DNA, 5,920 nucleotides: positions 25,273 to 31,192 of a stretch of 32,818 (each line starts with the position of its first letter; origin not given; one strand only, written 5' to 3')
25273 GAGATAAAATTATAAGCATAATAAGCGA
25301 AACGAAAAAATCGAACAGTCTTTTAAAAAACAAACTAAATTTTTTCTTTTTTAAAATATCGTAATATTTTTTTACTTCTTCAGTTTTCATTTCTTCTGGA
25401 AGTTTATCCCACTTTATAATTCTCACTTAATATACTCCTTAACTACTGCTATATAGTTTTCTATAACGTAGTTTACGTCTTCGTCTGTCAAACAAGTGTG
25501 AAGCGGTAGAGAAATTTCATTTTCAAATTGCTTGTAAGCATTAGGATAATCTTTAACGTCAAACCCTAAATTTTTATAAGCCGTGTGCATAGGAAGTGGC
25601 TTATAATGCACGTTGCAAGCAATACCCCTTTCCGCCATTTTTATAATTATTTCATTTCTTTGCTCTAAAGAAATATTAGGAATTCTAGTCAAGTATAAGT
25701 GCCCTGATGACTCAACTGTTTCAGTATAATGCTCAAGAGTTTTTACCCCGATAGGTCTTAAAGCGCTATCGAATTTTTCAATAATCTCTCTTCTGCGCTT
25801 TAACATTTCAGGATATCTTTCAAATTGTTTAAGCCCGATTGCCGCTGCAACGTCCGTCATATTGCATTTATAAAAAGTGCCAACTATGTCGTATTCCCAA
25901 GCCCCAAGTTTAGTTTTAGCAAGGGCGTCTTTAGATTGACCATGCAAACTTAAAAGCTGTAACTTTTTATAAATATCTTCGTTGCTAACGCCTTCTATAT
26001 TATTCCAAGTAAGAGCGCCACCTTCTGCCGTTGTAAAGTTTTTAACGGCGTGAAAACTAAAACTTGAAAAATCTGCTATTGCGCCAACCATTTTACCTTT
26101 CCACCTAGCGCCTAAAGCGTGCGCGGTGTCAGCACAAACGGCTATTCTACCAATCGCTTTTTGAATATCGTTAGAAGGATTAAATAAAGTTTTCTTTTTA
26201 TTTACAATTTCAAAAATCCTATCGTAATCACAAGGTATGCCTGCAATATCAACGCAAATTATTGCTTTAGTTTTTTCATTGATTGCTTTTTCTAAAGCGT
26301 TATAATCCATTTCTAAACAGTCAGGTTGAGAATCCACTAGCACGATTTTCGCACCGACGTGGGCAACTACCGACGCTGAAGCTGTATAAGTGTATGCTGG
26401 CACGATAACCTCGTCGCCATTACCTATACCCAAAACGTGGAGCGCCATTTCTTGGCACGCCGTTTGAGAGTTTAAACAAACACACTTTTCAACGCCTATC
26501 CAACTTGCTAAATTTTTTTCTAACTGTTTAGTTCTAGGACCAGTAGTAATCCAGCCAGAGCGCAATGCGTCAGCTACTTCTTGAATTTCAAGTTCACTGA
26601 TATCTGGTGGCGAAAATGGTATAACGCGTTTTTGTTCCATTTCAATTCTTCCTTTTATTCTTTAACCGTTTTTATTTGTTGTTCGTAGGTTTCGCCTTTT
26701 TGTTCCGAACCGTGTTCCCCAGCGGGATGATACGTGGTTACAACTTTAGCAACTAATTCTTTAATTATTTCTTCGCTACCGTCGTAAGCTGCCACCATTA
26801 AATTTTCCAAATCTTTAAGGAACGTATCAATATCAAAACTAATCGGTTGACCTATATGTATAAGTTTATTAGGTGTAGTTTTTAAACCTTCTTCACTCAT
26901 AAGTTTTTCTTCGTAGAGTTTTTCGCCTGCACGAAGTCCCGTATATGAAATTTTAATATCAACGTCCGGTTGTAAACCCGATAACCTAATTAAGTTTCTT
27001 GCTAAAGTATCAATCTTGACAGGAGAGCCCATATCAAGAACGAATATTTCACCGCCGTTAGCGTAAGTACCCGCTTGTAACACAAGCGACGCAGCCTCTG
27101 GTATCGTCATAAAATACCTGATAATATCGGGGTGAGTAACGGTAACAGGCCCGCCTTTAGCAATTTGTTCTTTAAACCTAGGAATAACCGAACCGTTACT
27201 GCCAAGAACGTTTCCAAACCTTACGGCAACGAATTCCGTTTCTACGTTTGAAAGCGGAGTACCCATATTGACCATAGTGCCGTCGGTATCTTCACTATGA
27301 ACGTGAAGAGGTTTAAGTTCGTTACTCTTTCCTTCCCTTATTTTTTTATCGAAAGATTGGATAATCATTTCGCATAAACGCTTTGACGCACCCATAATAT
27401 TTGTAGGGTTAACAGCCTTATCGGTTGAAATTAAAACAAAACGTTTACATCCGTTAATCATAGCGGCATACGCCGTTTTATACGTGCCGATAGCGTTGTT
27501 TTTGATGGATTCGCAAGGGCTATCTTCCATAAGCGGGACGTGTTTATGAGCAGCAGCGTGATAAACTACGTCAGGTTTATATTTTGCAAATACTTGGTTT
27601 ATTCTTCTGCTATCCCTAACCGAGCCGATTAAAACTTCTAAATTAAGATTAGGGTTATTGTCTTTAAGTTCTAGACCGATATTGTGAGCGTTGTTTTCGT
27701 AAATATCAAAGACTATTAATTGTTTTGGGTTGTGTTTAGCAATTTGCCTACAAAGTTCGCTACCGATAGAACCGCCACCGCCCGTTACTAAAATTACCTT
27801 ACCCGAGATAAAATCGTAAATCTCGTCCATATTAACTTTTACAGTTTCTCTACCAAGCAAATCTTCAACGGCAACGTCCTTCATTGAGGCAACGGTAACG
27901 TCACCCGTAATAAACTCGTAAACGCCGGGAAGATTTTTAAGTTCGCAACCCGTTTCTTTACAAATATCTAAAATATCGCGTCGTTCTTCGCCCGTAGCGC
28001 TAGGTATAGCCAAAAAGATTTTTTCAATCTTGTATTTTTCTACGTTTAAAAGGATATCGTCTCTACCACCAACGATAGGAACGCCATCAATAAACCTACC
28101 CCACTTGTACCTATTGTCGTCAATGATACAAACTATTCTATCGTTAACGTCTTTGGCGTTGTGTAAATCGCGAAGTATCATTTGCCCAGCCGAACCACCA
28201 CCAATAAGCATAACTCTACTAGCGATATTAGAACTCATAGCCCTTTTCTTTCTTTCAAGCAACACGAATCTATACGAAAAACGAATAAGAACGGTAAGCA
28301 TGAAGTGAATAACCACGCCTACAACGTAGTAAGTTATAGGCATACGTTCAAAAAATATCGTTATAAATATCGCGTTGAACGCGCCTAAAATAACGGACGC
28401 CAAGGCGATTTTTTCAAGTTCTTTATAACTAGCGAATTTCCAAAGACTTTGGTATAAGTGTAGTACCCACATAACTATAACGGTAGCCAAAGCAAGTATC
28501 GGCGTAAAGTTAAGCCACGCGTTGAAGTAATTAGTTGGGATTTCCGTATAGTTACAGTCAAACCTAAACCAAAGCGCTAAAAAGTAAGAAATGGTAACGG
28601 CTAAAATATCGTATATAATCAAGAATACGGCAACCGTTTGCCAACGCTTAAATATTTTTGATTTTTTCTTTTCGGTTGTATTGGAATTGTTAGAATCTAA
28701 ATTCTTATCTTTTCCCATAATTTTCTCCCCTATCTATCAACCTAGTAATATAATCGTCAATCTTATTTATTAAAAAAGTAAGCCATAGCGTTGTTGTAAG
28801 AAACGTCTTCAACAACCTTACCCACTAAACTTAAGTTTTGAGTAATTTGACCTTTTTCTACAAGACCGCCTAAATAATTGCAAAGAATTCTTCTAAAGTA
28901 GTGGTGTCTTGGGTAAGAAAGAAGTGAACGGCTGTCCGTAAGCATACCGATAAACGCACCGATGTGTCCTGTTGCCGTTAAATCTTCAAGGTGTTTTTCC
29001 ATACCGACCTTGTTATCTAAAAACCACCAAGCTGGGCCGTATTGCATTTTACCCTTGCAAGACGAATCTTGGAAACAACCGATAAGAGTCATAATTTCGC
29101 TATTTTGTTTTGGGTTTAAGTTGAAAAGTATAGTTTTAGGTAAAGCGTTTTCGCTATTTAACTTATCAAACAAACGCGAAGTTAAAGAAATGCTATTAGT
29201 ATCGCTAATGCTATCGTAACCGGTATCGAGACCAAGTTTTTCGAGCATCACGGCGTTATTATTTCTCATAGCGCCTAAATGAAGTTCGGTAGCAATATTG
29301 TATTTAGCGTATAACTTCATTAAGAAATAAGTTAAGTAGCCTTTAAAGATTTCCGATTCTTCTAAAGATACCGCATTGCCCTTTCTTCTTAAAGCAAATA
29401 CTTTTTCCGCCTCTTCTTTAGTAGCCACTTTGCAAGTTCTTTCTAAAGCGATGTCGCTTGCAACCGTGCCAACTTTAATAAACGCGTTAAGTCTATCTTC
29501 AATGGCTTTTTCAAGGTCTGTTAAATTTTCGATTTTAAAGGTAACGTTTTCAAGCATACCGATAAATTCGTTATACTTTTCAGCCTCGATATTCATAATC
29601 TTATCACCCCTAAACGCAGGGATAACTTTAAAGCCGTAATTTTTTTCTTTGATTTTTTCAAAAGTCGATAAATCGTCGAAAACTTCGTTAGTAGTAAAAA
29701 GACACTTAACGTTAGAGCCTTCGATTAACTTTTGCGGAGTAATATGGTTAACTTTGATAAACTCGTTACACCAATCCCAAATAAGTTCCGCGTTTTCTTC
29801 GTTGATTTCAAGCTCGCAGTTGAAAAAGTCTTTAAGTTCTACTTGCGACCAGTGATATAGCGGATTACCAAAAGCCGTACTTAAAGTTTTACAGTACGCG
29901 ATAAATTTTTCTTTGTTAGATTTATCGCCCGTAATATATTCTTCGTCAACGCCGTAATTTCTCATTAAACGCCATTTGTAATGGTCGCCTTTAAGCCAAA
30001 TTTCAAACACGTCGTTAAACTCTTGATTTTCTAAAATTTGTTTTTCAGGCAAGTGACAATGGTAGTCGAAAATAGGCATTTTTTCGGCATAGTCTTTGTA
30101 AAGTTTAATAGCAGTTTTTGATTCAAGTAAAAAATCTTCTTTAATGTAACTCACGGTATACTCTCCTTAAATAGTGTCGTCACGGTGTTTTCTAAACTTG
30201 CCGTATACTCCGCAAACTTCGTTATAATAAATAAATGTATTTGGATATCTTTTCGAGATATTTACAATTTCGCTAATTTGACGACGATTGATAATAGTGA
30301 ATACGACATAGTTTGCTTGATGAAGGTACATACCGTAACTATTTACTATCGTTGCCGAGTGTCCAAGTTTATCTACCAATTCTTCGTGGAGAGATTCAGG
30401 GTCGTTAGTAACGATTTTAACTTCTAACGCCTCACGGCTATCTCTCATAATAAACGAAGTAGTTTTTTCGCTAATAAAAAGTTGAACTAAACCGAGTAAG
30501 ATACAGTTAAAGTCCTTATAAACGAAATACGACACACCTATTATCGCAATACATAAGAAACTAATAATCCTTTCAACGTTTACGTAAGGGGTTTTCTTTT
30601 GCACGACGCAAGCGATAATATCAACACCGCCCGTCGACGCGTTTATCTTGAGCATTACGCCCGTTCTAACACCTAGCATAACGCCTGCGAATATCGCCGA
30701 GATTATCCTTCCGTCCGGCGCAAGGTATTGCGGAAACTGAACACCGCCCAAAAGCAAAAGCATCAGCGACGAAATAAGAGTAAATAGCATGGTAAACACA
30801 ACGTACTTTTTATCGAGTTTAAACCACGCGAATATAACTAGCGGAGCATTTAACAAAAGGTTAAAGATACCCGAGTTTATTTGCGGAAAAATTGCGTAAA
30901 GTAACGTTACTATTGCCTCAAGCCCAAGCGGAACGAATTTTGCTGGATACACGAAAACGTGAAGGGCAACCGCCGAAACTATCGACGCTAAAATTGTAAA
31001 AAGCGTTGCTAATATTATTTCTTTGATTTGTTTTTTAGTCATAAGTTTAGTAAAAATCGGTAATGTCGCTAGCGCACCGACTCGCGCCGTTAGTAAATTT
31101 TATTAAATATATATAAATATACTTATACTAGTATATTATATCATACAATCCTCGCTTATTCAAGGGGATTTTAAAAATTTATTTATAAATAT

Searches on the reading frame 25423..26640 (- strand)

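Call 7: search_protein_families(library=pfam, proteins=[window:25423-26640:-], max_evalue=0.001)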
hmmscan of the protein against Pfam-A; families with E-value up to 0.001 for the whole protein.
window:25423-26640:- (405 aa): 3 families
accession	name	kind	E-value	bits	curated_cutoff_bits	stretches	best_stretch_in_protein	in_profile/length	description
PF01041.23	DegT_DnrJ_EryC1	-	4.1e-92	309.6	19.8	1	13-394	2-357/360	DegT/DnrJ/EryC1/StrS aminotransferase family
PF00155.27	Aminotran_1_2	-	8e-09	35.6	19.7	1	34-128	40-151/361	Aminotransferase class I and II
PF01053.26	Cys_Met_Meta_PP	-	2.5e-07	30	27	1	34-130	51-144/381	Cys/Met metabolism PLP-dependent enzyme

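Call 41: search_protein_families(library=ncbifam, proteins=[window:25423-26640:-], max_evalue=1e-10)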
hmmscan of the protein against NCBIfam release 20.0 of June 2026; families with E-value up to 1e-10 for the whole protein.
window:25423-26640:- (405 aa): 7 families
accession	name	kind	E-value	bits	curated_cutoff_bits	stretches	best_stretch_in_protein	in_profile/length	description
TIGR03588.1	PseC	equivalog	9.4e-87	291.4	423.5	1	7-397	2-377/380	UDP-4-amino-4,6-dideoxy-N-acetyl-beta-L-altrosamine transaminase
NF008658.2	PRK11658.1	equivalog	2.3e-73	247.1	631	1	5-400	3-377/379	UDP-4-amino-4-deoxy-L-arabinose aminotransferase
NF008687.0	PRK11706.1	equivalog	1.3e-61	208.4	375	1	7-399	2-373/375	dTDP-4-amino-4,6-dideoxygalactose transaminase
TIGR02379.1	ECA_wecE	subfamily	7.1e-50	169.8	434.85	1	6-397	1-372/376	dTDP-4-amino-4,6-dideoxy-D-glucose transaminase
TIGR04181.1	NHT_00031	hypoth_equivalog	2.3e-47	161.6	420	1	7-379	1-357/359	LegC family aminotransferase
TIGR04427.1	PLP_DesI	equivalog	1.2e-31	110.3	650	1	22-394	38-377/390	dTDP-4-dehydro-6-deoxyglucose aminotransferase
NF011936.0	PRK15407.1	equivalog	1.3e-31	109.8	423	1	4-214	34-237/440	lipopolysaccharide biosynthesis protein RfbH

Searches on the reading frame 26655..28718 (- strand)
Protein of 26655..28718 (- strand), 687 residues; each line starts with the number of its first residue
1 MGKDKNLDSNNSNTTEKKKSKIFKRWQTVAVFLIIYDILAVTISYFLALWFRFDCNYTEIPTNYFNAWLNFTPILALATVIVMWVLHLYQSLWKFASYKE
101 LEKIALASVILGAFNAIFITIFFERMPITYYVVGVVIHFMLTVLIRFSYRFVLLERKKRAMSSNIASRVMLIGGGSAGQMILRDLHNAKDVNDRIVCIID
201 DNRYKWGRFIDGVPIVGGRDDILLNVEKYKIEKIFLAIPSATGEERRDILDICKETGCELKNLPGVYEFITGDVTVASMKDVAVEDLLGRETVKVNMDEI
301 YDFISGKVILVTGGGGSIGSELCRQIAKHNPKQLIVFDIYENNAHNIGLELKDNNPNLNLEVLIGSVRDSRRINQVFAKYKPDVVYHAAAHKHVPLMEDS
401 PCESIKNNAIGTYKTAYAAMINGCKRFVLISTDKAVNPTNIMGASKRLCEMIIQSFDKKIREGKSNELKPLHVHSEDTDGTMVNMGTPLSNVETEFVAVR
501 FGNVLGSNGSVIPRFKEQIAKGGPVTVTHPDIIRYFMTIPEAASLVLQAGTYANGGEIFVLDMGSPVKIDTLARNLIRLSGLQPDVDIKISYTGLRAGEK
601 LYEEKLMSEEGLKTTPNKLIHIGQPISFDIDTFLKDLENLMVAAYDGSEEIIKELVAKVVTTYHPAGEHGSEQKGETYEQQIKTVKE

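Call 7: search_protein_families(library=pfam, proteins=[window:26655-28718:-], max_evalue=0.001)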
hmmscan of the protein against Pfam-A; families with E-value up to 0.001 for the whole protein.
window:26655-28718:- (687 aa): 9 families
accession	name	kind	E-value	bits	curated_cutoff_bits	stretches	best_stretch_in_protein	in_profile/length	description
PF02719.21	Polysacc_synt_2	-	8.3e-114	380.1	20.2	1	309-620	1-288/293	Polysaccharide biosynthesis protein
PF01370.27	Epimerase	-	4.8e-21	75.7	20.9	1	309-436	1-119/240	NAD dependent epimerase/dehydratase family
PF16363.11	GDP_Man_Dehyd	-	3.2e-17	63.4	27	1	310-433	1-130/332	GDP-mannose 4,6 dehydratase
PF13727.12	CoA_binding_3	-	2.8e-11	44.2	25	1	106-260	26-171/175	CoA-binding domain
PF04321.23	RmlD_sub_bind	-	1.8e-10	40.9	27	1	309-434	3-103/287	RmlD substrate binding domain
PF01073.25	3Beta_HSD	-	4e-08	33.1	22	1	310-438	1-122/280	3-beta hydroxysteroid dehydrogenase/isomerase family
PF03435.24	Sacchrp_dh_NADP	-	2.1e-05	25.3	25.1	0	169-203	1-33/129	Saccharopine dehydrogenase NADP binding domain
PF00106.31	adh_short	-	2.1e-05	24.5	26.6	1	307-381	1-72/195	short chain dehydrogenase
PF13460.12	NAD_binding_10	-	0.0004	20.7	27.2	1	313-437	1-103/184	NAD(P)H-binding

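Call 41: search_protein_families(library=ncbifam, proteins=[window:26655-28718:-], max_evalue=1e-10)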
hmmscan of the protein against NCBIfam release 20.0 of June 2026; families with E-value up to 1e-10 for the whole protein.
window:26655-28718:- (687 aa): 10 families
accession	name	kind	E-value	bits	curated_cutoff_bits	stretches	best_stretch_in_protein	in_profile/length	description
TIGR03589.1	PseB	equivalog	1.5e-48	165.4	407.75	2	304-451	2-144/324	UDP-N-acetylglucosamine 4,6-dehydratase (inverting)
TIGR04130.1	FnlA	equivalog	1.9e-47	161.8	730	2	305-460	3-152/337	UDP-N-acetylglucosamine 4,6-dehydratase/5-epimerase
TIGR03025.1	EPS_sugtrans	subfamily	3.9e-23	82.4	295.55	1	36-287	2-245/445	exopolysaccharide biosynthesis polyprenyl glycosylphosphotransferase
TIGR03023.1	WcaJ_sugtrans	equivalog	4e-19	69.2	410.75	1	36-310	2-275/453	undecaprenyl-phosphate glucose phosphotransferase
TIGR01179.1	galE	equivalog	9.4e-16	57.5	262.3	1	309-458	2-161/332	UDP-glucose 4-epimerase GalE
TIGR01181.1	dTDP_gluc_dehyt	equivalog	2e-15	56.7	365.1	1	309-434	2-127/321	dTDP-glucose 4,6-dehydratase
NF007582.0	PRK10217.1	equivalog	4.5e-12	45.7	698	1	307-419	2-112/355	dTDP-glucose 4,6-dehydratase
NF007490.0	PRK10084.1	subfamily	2.3e-11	43.3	649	1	309-418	3-110/361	dTDP-glucose 4,6-dehydratase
TIGR04180.1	EDH_00030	hypoth_equivalog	3.3e-11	42.8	475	1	309-434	1-123/297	NAD-dependent 4,6-dehydratase LegB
TIGR03022.1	WbaP_sugtrans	subfamily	4.5e-11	42.7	403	1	33-258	1-216/456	undecaprenyl-phosphate galactose phosphotransferase WbaP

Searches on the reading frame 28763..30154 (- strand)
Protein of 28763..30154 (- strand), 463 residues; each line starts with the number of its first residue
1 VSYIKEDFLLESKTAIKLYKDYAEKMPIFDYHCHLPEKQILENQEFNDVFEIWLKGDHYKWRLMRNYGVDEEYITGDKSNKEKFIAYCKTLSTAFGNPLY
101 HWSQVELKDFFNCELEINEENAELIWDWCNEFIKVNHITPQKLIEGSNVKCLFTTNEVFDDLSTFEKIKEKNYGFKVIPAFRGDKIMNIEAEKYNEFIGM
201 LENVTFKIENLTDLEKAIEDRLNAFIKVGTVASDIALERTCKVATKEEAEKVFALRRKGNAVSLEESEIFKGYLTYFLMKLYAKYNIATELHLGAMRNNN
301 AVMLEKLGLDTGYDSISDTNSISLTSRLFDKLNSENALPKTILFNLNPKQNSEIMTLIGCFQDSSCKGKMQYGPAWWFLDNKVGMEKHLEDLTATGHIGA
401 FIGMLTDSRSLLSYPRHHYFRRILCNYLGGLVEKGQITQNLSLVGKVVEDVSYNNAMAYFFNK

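Call 7: search_protein_families(library=pfam, proteins=[window:28763-30154:-], max_evalue=0.001)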
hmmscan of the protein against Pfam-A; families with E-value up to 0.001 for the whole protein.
window:28763-30154:- (463 aa): 1 family
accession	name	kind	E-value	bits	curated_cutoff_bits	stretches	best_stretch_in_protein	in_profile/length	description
PF02614.20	UxaC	-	2.6e-167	557.8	25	1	3-460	4-464/464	Glucuronate isomerase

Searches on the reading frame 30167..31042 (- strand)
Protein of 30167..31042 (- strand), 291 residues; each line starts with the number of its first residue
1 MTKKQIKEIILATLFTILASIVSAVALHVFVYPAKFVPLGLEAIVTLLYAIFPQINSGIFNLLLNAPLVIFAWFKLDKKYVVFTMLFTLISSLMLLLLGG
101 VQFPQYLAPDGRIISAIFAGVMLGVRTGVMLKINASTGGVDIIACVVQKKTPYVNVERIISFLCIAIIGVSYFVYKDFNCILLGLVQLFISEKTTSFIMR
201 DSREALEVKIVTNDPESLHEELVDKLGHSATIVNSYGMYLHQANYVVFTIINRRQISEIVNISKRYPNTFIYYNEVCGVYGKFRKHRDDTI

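Call 7: search_protein_families(library=pfam, proteins=[window:30167-31042:-], max_evalue=0.001)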
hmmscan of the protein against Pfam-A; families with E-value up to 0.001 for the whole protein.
window:30167-31042:- (291 aa): 2 families
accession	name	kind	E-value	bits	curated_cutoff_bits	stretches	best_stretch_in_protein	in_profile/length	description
PF02588.21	YitT_membrane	-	4.1e-41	141.1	24.3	1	14-222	3-204/205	Uncharacterised 5xTM membrane BCR, YitT family COG1284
PF10035.14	DUF2179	-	1.1e-08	35.2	22.8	1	228-281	1-55/55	Uncharacterized protein conserved in bacteria (DUF2179)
